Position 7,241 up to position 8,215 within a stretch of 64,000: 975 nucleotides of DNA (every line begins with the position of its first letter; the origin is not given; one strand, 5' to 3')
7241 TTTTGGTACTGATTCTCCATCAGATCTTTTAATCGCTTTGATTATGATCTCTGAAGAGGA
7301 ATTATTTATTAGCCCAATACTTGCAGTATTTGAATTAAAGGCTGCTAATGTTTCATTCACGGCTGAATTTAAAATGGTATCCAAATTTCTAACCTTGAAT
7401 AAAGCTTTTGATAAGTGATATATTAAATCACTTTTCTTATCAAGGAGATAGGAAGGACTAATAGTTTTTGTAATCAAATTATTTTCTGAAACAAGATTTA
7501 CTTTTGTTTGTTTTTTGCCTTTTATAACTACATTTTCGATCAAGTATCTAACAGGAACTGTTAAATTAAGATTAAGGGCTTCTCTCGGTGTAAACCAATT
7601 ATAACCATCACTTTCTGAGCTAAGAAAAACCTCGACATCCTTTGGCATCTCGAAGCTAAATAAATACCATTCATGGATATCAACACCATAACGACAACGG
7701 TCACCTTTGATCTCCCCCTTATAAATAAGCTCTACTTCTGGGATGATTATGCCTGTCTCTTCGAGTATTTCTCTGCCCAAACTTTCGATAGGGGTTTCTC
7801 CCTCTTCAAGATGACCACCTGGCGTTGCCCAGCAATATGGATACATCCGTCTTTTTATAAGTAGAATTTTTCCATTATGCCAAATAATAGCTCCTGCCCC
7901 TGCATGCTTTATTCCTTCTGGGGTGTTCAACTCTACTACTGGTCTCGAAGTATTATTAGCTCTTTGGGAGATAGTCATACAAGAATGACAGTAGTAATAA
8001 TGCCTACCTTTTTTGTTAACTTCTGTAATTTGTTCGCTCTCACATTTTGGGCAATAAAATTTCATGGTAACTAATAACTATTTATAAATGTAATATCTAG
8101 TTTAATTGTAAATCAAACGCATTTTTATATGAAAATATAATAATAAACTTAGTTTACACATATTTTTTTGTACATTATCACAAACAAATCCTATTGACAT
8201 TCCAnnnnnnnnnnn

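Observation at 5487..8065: Sensor kinase with fused N-terminal zinc ribbon and Nudix hydrolase domain (Zn-ribbon–Nudix–GAF–PAS–HisKA–HATPase) plus cognate receiver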

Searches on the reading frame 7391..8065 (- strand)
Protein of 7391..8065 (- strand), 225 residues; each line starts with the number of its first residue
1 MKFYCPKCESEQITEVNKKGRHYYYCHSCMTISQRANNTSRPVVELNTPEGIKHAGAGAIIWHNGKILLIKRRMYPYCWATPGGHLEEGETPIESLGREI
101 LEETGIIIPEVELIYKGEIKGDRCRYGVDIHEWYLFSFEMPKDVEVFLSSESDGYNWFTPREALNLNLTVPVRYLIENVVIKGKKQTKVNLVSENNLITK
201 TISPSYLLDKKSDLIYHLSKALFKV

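Call 10: find_homologous_proteins(query=window:7427-8065:-, max_evalue=0.001)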
Query seq(213 aa) (213 aa): 6 proteins with E <= 0.001 among 209 candidates.
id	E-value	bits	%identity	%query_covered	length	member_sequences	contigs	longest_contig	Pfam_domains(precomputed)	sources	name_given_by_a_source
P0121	2.3e-36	144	43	84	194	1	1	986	PF00293.35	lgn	-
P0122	6.3e-10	57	35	58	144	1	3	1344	PF00293.35,PF14815.13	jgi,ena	-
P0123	5.8e-9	54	33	58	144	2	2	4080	PF00293.35,PF14815.13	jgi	jgi:8-oxo-dGTP diphosphatase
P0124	2.6e-6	45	45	40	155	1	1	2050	PF00293.35,PF14815.13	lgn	-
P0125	3.3e-5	42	45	28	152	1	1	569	PF00293.35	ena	-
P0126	2.9e-4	39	36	50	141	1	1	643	PF00293.35,PF14815.13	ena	-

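Call 12: find_encoding_contigs(protein=P0121, flank=5000, max_places=4)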
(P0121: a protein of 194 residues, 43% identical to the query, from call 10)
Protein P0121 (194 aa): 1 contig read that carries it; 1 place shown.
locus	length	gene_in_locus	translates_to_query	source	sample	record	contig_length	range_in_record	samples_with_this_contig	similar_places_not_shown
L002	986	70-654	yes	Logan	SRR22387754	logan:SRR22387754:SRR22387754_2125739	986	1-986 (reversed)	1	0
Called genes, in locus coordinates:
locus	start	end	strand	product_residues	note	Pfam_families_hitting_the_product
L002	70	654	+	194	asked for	PF00293:NUDIX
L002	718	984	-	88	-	?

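Call 14: search_solved_structures(query=window:7391-8065:-, max_evalue=0.01, show_alignments=3)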
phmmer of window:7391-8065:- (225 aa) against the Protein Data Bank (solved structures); distinct sequences matched with E-value up to 0.01: 50.
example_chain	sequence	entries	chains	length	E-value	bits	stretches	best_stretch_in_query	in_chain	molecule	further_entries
1jrk_A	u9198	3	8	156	2.1e-09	40.6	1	59-115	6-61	Nudix homolog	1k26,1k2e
3fk9_A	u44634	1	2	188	3.1e-09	40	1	61-181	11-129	Mutator MutT protein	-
3id9_A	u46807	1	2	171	4.5e-07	33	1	56-116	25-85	MutT/NUDIX family protein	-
3i7u_A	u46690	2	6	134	5e-07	32.8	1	54-124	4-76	AP4A hydrolase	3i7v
1f3y_A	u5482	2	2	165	7.6e-07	32.2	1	48-168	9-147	DIADENOSINE 5',5'''-P1,P4-TETRAPHOSPHATE HYDROLASE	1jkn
4dyw_A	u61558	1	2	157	7.6e-07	32.2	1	54-114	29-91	MutT/NUDIX family protein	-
5gp0_E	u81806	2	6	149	1.5e-06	31.2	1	46-115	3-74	Nudix hydrolase 1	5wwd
6dby_A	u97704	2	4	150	1.6e-06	31.1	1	46-115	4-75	Nudix hydrolase 1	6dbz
4kyx_A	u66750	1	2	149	1.7e-06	31.1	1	55-178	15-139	ADP-ribose pyrophosphatase MutT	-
6fl4_A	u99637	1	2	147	2.4e-06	30.6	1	48-115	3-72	Nudix hydrolase 1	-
1vc8_A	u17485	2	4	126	2.8e-06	30.3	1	55-166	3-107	Ndx1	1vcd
1vc9_A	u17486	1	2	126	6.9e-06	29.1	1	55-166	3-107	Ndx1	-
5wy6_E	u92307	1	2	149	1.1e-05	28.5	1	46-115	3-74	Nudix hydrolase 1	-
3q1p_A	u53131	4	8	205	2.6e-05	27.2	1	57-114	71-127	Phosphohydrolase (MutT/nudix family protein)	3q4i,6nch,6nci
3u53_A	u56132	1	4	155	2.9e-05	27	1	68-166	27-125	Bis(5'-nucleosyl)-tetraphosphatase [asymmetrical]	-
3cng_A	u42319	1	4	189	0.00019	24.4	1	62-108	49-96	NUDIX hydrolase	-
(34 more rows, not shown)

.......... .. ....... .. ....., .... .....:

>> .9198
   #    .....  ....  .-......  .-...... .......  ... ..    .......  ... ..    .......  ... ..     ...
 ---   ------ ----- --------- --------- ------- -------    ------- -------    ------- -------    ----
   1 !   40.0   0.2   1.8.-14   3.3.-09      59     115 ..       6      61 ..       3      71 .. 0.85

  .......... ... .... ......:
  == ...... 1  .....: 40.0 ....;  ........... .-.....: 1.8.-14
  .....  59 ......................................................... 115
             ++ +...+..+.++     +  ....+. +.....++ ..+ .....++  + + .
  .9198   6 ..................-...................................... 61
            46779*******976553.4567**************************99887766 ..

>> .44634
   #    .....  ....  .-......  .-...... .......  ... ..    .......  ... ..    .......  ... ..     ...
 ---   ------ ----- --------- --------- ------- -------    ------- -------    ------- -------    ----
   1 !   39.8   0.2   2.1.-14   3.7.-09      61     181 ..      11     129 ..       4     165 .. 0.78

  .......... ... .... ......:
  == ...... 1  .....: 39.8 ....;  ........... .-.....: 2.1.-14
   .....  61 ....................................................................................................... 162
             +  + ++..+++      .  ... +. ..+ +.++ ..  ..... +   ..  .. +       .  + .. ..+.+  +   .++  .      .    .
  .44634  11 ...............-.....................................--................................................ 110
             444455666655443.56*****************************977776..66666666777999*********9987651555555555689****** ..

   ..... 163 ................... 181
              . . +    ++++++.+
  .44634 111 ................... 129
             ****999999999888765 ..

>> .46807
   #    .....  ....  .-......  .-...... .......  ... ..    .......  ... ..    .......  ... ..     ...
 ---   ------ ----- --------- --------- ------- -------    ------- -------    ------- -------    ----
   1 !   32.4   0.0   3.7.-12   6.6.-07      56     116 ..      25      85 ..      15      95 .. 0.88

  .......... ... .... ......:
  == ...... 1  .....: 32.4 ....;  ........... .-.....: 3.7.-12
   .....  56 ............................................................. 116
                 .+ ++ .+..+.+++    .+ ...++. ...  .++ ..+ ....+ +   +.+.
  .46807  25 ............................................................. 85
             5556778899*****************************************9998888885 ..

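Call 23: find_related_loci(query=A1, collection=genome_contigs, flank=6000)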
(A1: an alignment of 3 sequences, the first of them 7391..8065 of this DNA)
Query A1 (225 aa) in genome_contigs; peptide patterns used: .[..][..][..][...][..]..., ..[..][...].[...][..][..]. (x = any residue, [..] = any of these).
411 stretches matched a pattern; 43 encode a relative of the query (tblastn E <= 1e-3); 43 distinct loci.
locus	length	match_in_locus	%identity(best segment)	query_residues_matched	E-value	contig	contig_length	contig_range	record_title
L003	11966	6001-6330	35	57-164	2e-10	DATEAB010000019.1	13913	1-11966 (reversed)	MAG TPA_asm: archaeon isolate SMAG_U8207 k141_1385621, whole genome shotgun sequence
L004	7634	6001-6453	29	57-216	5e-10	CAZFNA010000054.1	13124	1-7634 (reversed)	MAG TPA_asm: uncultured Pseudomonadales bacterium isolate binchicken_co317_47 genome assembly, contig: NODE_6005_length_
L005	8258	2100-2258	53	59-108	3e-9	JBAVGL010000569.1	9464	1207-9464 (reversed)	MAG: Chitinivibrionales bacterium isolate MFD06947_ilm_asm_bin9 k127_58864, whole genome shotgun sequence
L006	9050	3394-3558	53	56-108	4e-9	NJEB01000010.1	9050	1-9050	MAG: Candidatus Hecatellales archaeon ex4484_218 ex4484_218_scaffold_6297_length_9050__count_1179, whole genome shotgun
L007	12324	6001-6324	31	58-169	5e-9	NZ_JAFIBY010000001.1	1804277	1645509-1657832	Serratia sp. PL17 Ga0418748_01, whole genome shotgun sequence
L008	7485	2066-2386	35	59-169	4e-9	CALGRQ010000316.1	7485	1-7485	MAG TPA_asm: uncultured Dyadobacter sp. isolate SRR1561996_bin.44_CONCOCT_v1.1_MAG genome assembly, contig: ERZ724032.92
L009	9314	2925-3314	30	58-192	7e-9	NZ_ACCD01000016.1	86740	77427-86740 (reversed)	Yersinia rohdei ATCC 43380 contig00015, whole genome shotgun sequence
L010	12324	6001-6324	32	58-169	1e-8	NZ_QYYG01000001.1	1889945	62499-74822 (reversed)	Serratia inhibens strain S40 scaffold_1, whole genome shotgun sequence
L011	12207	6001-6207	46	41-108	1e-8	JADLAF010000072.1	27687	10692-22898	MAG: Ignavibacteriaceae bacterium isolate SJ115 c_000000385170, whole genome shotgun sequence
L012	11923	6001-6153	53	57-105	1e-8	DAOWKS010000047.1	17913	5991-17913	MAG TPA_asm: bacterium isolate CSMAG_2101 CSMAG_2101_k141_2533870_length_17913_cov_65.8118, whole genome shotgun sequenc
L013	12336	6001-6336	29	58-168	3e-8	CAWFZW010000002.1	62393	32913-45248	MAG: Candidatus Nealsonbacteria bacterium isolate MFD04408.bin.2.132 genome assembly, contig: contig_44718, whole genome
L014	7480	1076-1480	29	58-197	2e-8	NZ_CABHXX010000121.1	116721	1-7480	Yersinia thracica strain IP34646, whole genome shotgun sequence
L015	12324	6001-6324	31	58-169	3e-8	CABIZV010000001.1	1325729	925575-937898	Enterobacteriaceae bacterium isolate MGYG-HGUT-00110 genome assembly, contig: .20298_3_19.1, whole genome shotgun sequen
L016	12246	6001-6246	37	58-138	4e-8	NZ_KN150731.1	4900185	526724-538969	Yersinia frederiksenii ATCC 33641 scaffold1, whole genome shotgun sequence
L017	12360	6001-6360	32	58-181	5e-8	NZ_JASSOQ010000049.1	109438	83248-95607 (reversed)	Lelliottia wanjuensis strain V104_15 NODE_15_length_109438_cov_15.371979, whole genome shotgun sequence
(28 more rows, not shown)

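Call 27: search_protein_representatives(alignment_id=A1)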
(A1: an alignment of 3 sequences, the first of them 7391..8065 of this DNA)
Query: 3 sequences, 215 profile positions. Proteins with E-value up to 0.001 (for the whole library): 30228; up to 1e-10: 944; up to 1e-30: 55. The best 150 are listed.
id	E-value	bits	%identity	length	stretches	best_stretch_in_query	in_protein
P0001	1.3e-107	374.7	-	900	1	1-215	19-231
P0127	3.1e-57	210.1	-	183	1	8-186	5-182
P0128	5.5e-54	199.5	-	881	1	6-214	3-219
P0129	4.4e-53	196.5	-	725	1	8-212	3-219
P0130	1.9e-51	191.2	-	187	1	6-188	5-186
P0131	4.1e-49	183.6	-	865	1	8-214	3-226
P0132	7.2e-48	179.5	-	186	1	10-182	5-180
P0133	1.4e-47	178.6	-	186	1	8-189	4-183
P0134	3.6e-46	174.0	-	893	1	8-214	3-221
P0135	1.5e-45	171.9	-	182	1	8-185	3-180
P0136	5.4e-45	170.1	-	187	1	4-185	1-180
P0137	9.1e-44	166.1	-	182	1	8-183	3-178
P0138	2.0e-43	165.0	-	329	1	8-197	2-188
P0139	8.8e-43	162.9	-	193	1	8-184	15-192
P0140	1.1e-42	162.5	-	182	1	7-186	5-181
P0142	2.0e-41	158.5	-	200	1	7-186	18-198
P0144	5.6e-41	157.0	-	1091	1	9-189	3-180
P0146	5.8e-40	153.7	-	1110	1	8-190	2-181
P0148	9.8e-39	149.6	-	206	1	5-187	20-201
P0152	1.5e-36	142.5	-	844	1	7-188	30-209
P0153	2.2e-36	142.0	-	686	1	8-186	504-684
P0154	2.4e-36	141.8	-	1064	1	8-189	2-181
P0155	2.6e-36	141.7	-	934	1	8-188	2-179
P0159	9.4e-36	139.9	-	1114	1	8-188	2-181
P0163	1.2e-34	136.2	-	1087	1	8-201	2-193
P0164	5.0e-34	134.3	-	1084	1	9-187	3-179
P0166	1.8e-33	132.5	-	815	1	8-189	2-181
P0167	5.6e-33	130.8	-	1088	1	8-200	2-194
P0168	6.0e-33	130.7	-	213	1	8-190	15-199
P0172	1.7e-32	129.3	-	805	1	8-199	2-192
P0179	2.2e-31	125.6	-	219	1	8-183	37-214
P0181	2.1e-30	122.4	-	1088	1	8-197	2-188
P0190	1.8e-29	119.4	-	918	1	8-194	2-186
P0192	2.4e-29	119.0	-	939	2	24-185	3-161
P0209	1.4e-26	109.9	-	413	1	40-185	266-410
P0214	2.6e-26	109.0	-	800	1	8-197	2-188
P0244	5.0e-24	101.6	-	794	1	22-187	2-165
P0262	6.4e-23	98.0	-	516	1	59-193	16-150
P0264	8.6e-23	97.5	-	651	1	39-186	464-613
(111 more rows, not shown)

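Call 29: search_protein_families(library=pfam, proteins=[P0128, P0129, P0131, P0134, P0144, P0146, P0152, P0153, P0154, P0155], max_evalue=0.0001)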
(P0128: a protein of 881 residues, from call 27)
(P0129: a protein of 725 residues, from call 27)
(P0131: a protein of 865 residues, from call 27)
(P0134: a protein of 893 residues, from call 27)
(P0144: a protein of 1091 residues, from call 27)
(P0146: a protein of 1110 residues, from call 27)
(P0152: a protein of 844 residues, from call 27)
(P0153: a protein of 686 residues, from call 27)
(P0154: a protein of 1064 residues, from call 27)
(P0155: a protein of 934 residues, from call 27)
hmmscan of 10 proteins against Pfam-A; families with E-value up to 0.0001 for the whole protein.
P0128 (881 aa): 11 families
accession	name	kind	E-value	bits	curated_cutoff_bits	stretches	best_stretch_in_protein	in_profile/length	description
PF02518.31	HATPase_c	-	1.6e-28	99.8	26.4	1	765-874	2-109/111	Histidine kinase-, DNA gyrase B-, and HSP90-like ATPase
PF13492.12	GAF_3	-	5.5e-28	98.4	27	2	382-518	5-129/129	GAF domain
PF13185.12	GAF_2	-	1.6e-26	93.6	28.6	2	381-517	6-136/136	GAF domain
PF01590.32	GAF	-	4.5e-20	73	22.4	2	223-349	1-133/133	GAF domain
PF00293.34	NUDIX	-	3.8e-17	63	21.1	1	54-174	3-130/134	NUDIX domain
PF00512.31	HisKA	-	1.5e-16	60.6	26.9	1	651-718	1-65/66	His Kinase A (phospho-acceptor) domain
PF00989.32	PAS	-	3.8e-09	37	22.6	1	531-642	2-113/113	PAS fold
PF13426.13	PAS_9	-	3.5e-08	34.1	27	1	541-643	2-102/103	PAS domain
PF08448.16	PAS_4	-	8e-06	26.5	23.1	1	537-646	2-109/110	PAS fold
PF15714.11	SpoVT_C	-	1.4e-05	25.6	27.5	0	419-516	23-127/128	Stage V sporulation protein T C-terminal, transcription factor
PF14815.12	NUDIX_4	-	4.8e-05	23.6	35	0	59-176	3-112/113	NUDIX domain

P0129 (725 aa): 8 families
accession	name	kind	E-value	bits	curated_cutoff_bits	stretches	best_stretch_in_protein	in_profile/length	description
PF02518.31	HATPase_c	-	7.4e-29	100.9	26.4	1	608-718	1-109/111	Histidine kinase-, DNA gyrase B-, and HSP90-like ATPase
PF01590.32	GAF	-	1.2e-16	61.9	22.4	1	227-361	3-133/133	GAF domain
PF13185.12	GAF_2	-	2.5e-16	60.5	28.6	1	226-362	4-136/136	GAF domain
PF00293.34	NUDIX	-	7.3e-16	58.8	21.1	1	55-174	5-129/134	NUDIX domain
PF00512.31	HisKA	-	6.6e-15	55.4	26.9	1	496-563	1-65/66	His Kinase A (phospho-acceptor) domain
PF13492.12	GAF_3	-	6.1e-09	36.8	27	1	228-363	4-129/129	GAF domain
PF13426.13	PAS_9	-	6.4e-08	33.2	27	1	386-488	2-102/103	PAS domain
PF00989.32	PAS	-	7.4e-08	32.8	22.6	1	377-485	3-111/113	PAS fold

P0131 (865 aa): 9 families
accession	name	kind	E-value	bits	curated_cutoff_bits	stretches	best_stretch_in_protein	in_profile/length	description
PF02518.31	HATPase_c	-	5.3e-29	101.3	26.4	1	751-861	2-110/111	Histidine kinase-, DNA gyrase B-, and HSP90-like ATPase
PF13185.12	GAF_2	-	1.3e-18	67.9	28.6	1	377-508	7-136/136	GAF domain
PF00512.31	HisKA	-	5.5e-16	58.8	26.9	1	637-704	1-65/66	His Kinase A (phospho-acceptor) domain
PF00293.34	NUDIX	-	4.6e-14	53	21.1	1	53-177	3-131/134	NUDIX domain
PF13492.12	GAF_3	-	5.2e-13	50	27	1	378-509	6-129/129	GAF domain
PF01590.32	GAF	-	2.8e-12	47.7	22.4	1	377-507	5-133/133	GAF domain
PF00989.32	PAS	-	1.5e-08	35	22.6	1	523-609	3-92/113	PAS fold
PF13426.13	PAS_9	-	3.8e-08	34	27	1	532-630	2-103/103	PAS domain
PF13188.13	PAS_8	-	5.9e-05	23.3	21.8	0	522-561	2-43/65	PAS domain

P0134 (893 aa): 6 families
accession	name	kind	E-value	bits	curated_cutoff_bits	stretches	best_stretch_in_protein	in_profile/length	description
PF13185.12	GAF_2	-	4.6e-33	114.8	28.6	2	225-361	3-136/136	GAF domain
PF02518.31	HATPase_c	-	1.3e-29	103.3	26.4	1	776-885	2-109/111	Histidine kinase-, DNA gyrase B-, and HSP90-like ATPase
PF01590.32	GAF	-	1.7e-25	90.5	22.4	2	226-360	2-133/133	GAF domain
PF13492.12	GAF_3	-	4e-19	69.7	27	2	392-529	4-129/129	GAF domain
PF00293.34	NUDIX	-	1.7e-15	57.6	21.1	1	53-174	2-131/134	NUDIX domain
PF00512.31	HisKA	-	2.9e-14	53.3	26.9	1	662-729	1-65/66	His Kinase A (phospho-acceptor) domain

P0144 (1091 aa): 11 families
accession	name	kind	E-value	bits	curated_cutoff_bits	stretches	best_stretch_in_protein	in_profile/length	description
PF02518.31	HATPase_c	-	1e-26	94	26.4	1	978-1089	1-110/111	Histidine kinase-, DNA gyrase B-, and HSP90-like ATPase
PF13185.12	GAF_2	-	1.5e-19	71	28.6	1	328-463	2-136/136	GAF domain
PF01590.32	GAF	-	4.6e-18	66.5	22.4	1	332-462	4-133/133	GAF domain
PF13492.12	GAF_3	-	3.9e-17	63.3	27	1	331-464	3-129/129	GAF domain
PF00512.31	HisKA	-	2.5e-16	59.9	26.9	1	866-932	2-65/66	His Kinase A (phospho-acceptor) domain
PF13426.13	PAS_9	-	2.3e-14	53.9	27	1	761-857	2-102/103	PAS domain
PF00989.32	PAS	-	4e-14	53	22.6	1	752-855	3-112/113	PAS fold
PF00293.34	NUDIX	-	2.2e-11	44.4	21.1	1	53-161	3-120/134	NUDIX domain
PF08448.16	PAS_4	-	4.9e-10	40.1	23.1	1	485-589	4-106/110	PAS fold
PF13188.13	PAS_8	-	1.5e-09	37.8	21.8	1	751-796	2-48/65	PAS domain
PF15714.11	SpoVT_C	-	1.4e-05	25.6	27.5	0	347-458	16-123/128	Stage V sporulation protein T C-terminal, transcription factor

P0146 (1110 aa): 10 families
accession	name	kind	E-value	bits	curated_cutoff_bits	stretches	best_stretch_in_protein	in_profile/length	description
PF02518.31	HATPase_c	-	1.1e-25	90.7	26.4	1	979-1088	1-109/111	Histidine kinase-, DNA gyrase B-, and HSP90-like ATPase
PF00512.31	HisKA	-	1.2e-15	57.7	26.9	1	866-932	2-65/66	His Kinase A (phospho-acceptor) domain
PF01590.32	GAF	-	1.5e-15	58.4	22.4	1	329-460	5-133/133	GAF domain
PF13185.12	GAF_2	-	1.6e-14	54.7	28.6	1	326-461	4-136/136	GAF domain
PF00293.34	NUDIX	-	3.5e-14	53.4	21.1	1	53-164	3-123/134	NUDIX domain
PF13188.13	PAS_8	-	6.2e-14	51.7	21.8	0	750-794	2-45/65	PAS domain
PF13426.13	PAS_9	-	2.1e-13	50.8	27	2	760-858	2-103/103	PAS domain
PF13492.12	GAF_3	-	1.5e-12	48.5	27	1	328-462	4-129/129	GAF domain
PF00989.32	PAS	-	4.3e-12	46.5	22.6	0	750-856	2-113/113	PAS fold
PF08448.16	PAS_4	-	1.2e-05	26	23.1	0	482-588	3-107/110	PAS fold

P0152 (844 aa): 9 families
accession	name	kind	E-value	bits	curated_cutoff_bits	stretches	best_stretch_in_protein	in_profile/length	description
PF02518.31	HATPase_c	-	2.8e-26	92.6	26.4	1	734-842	2-109/111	Histidine kinase-, DNA gyrase B-, and HSP90-like ATPase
PF13185.12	GAF_2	-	1e-14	55.4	28.6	1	357-491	3-136/136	GAF domain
PF00512.31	HisKA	-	3.4e-14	53.1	26.9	1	621-687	2-65/66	His Kinase A (phospho-acceptor) domain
PF01590.32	GAF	-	1.4e-13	51.9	22.4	1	359-489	3-132/133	GAF domain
PF00293.34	NUDIX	-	5.1e-12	46.4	21.1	1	81-163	2-89/134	NUDIX domain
PF13492.12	GAF_3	-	1.6e-11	45.1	27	1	357-492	1-129/129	GAF domain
PF00989.32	PAS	-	9.3e-09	35.7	22.6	1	505-611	2-113/113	PAS fold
PF13426.13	PAS_9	-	6e-08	33.3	27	1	515-612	2-102/103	PAS domain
PF08447.18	PAS_3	-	6.8e-06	26.7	25.6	1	528-600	3-81/89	PAS fold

P0153 (686 aa): 1 family
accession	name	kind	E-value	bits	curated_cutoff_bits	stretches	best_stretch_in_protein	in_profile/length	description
PF00293.34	NUDIX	-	7.9e-16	58.7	21.1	1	554-680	2-132/134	NUDIX domain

P0154 (1064 aa): 9 families
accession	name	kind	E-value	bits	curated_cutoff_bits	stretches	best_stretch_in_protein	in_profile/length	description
PF02518.31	HATPase_c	-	4.4e-28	98.4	26.4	1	953-1063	2-110/111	Histidine kinase-, DNA gyrase B-, and HSP90-like ATPase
PF01590.32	GAF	-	3e-16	60.6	22.4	1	325-456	3-133/133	GAF domain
PF00512.31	HisKA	-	9.8e-16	58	26.9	1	840-906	2-65/66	His Kinase A (phospho-acceptor) domain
PF13185.12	GAF_2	-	1.7e-15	57.9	28.6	2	327-457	7-136/136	GAF domain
PF13492.12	GAF_3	-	2.3e-11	44.7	27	0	327-458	5-129/129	GAF domain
PF00989.32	PAS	-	5.5e-11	42.9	22.6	1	733-768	3-38/113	PAS fold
PF00293.34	NUDIX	-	8e-10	39.3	21.1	1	56-171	6-130/134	NUDIX domain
PF13426.13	PAS_9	-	6.4e-08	33.2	27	1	742-832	2-103/103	PAS domain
PF13188.13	PAS_8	-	7.3e-08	32.5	21.8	1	732-770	2-40/65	PAS domain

P0155 (934 aa): 12 families
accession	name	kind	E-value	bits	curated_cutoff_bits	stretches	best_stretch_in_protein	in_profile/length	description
PF02518.31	HATPase_c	-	8.3e-29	100.7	26.4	1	823-931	2-109/111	Histidine kinase-, DNA gyrase B-, and HSP90-like ATPase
PF00989.32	PAS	-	3.9e-18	65.9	22.6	1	476-583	3-113/113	PAS fold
PF08448.16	PAS_4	-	1.5e-14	54.5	23.1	1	482-588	3-110/110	PAS fold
PF00512.31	HisKA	-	3.6e-14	53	26.9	1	710-776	2-65/66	His Kinase A (phospho-acceptor) domain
PF13426.13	PAS_9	-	3.9e-13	50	27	0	485-585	2-103/103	PAS domain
PF13185.12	GAF_2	-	4.5e-10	40.3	28.6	1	369-461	43-136/136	GAF domain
PF13596.12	PAS_10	-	7.9e-10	39.8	22.1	1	477-584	2-106/106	PAS domain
PF13188.13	PAS_8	-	1.7e-09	37.6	21.8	0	204-236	4-38/65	PAS domain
PF00293.34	NUDIX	-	3.2e-08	34.1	21.1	1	56-160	6-119/134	NUDIX domain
PF01590.32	GAF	-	2.3e-07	31.8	22.4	1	328-460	4-133/133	GAF domain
PF13589.12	HATPase_c_3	-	5.1e-06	27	25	1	830-914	6-92/137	Histidine kinase-, DNA gyrase B-, and HSP90-like ATPase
PF12860.13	PAS_7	-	1.2e-05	25.8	27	0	480-590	1-114/115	PAS fold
